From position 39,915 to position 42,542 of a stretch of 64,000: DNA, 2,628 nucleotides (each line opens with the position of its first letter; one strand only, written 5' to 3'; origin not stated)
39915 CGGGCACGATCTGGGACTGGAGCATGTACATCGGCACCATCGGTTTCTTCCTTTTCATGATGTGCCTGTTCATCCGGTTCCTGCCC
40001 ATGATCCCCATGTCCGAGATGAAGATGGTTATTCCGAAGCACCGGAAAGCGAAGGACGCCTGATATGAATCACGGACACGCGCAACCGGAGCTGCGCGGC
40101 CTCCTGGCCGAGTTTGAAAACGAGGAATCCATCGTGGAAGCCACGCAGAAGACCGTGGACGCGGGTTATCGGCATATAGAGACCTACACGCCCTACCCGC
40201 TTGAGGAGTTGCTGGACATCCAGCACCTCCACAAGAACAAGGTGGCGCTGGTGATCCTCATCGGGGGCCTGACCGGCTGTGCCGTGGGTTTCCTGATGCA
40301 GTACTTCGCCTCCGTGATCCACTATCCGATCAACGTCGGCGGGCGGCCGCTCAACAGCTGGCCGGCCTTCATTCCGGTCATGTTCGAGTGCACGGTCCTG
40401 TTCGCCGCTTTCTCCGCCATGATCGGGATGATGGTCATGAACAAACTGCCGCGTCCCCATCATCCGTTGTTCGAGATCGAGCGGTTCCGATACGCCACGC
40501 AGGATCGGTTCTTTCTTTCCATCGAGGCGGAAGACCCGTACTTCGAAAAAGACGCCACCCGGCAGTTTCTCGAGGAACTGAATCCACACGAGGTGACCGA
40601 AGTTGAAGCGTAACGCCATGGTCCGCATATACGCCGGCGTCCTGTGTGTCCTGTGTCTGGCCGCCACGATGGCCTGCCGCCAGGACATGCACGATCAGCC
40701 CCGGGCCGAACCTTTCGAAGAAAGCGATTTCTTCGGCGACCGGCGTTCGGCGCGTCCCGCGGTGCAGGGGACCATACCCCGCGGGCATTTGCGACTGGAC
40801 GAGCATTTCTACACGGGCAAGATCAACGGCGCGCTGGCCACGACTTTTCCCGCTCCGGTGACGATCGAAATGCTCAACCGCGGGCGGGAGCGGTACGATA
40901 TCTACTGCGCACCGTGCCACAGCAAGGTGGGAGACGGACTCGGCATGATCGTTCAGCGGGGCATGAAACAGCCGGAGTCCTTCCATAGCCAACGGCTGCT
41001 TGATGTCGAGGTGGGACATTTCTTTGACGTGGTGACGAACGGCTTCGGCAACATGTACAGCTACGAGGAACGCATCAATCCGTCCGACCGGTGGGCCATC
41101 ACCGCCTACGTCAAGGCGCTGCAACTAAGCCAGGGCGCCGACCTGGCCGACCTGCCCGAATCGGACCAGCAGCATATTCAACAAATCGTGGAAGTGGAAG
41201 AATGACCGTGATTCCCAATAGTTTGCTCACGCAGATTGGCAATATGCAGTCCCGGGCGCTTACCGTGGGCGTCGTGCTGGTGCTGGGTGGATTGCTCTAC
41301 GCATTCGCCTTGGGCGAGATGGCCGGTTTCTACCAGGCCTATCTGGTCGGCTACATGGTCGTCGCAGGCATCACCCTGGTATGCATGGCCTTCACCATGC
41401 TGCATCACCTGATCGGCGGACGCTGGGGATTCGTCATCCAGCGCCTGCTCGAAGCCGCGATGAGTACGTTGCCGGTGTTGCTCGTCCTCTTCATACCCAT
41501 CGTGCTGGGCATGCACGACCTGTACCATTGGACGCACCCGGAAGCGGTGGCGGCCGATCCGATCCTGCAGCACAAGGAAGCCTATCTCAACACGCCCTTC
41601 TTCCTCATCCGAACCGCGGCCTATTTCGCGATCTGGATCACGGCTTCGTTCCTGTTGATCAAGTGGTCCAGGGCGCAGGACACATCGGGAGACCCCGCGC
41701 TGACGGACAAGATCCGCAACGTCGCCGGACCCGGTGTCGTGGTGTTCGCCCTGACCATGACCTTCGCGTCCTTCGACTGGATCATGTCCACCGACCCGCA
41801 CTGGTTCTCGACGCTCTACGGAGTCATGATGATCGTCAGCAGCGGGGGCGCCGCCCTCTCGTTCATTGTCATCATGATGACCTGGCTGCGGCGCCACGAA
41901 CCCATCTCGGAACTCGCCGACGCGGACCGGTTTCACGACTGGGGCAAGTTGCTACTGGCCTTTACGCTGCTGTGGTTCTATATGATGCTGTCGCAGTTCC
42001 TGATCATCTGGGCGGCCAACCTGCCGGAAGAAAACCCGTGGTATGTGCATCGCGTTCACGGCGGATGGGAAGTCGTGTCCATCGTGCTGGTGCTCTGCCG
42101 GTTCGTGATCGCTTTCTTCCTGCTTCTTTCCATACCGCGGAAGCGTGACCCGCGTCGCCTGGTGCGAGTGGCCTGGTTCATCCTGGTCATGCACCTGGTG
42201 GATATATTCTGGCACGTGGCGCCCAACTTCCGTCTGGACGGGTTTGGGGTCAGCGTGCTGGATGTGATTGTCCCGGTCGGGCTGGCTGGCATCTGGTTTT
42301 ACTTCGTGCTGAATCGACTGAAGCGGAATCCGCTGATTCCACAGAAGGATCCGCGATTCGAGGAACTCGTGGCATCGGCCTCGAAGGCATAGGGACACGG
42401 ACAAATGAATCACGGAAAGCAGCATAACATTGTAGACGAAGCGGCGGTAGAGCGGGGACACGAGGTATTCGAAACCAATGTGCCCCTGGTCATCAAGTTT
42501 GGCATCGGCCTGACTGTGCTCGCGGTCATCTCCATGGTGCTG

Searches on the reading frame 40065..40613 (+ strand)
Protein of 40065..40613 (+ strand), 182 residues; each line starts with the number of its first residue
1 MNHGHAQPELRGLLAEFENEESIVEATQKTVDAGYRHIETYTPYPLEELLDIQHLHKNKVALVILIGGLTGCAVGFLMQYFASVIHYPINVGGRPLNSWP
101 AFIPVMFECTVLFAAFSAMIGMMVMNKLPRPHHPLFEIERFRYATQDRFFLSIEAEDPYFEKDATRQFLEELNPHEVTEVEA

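Call 11: search_protein_families(library=pfam, proteins=[window:40065-40613:+])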
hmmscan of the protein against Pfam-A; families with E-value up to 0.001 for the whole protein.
window:40065-40613:+ (182 aa): 1 family
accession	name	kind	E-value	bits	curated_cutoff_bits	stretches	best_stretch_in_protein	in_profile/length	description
PF11821.13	ActD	-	1.5e-64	217.2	25.7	1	12-179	2-170/170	Alternative complex III, ActD subunit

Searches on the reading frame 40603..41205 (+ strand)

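Call 11: search_protein_families(library=pfam, proteins=[window:40603-41205:+])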
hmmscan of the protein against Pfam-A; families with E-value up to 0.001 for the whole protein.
window:40603-41205:+ (200 aa): 1 family
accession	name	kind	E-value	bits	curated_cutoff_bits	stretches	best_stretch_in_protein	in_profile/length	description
PF13442.11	Cytochrome_CBB3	-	7.1e-10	39.5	27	1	91-170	3-68/68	Cytochrome C oxidase, cbb3-type, subunit III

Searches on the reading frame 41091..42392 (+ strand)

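Call 11: search_protein_families(library=pfam, proteins=[window:41091-42392:+])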
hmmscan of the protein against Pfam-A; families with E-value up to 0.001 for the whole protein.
window:41091-42392:+ (433 aa): 0 families

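Call 43: search_protein_families(library=pfam, proteins=[window:41091-42392:+], max_evalue=0.01)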
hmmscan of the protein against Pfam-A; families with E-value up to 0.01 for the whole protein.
window:41091-42392:+ (433 aa): 1 family
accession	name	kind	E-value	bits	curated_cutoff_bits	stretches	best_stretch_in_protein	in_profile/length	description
PF06736.16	TMEM175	-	0.0079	17.1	25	1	216-293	9-84/88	Endosomal/lysosomal potassium channel TMEM175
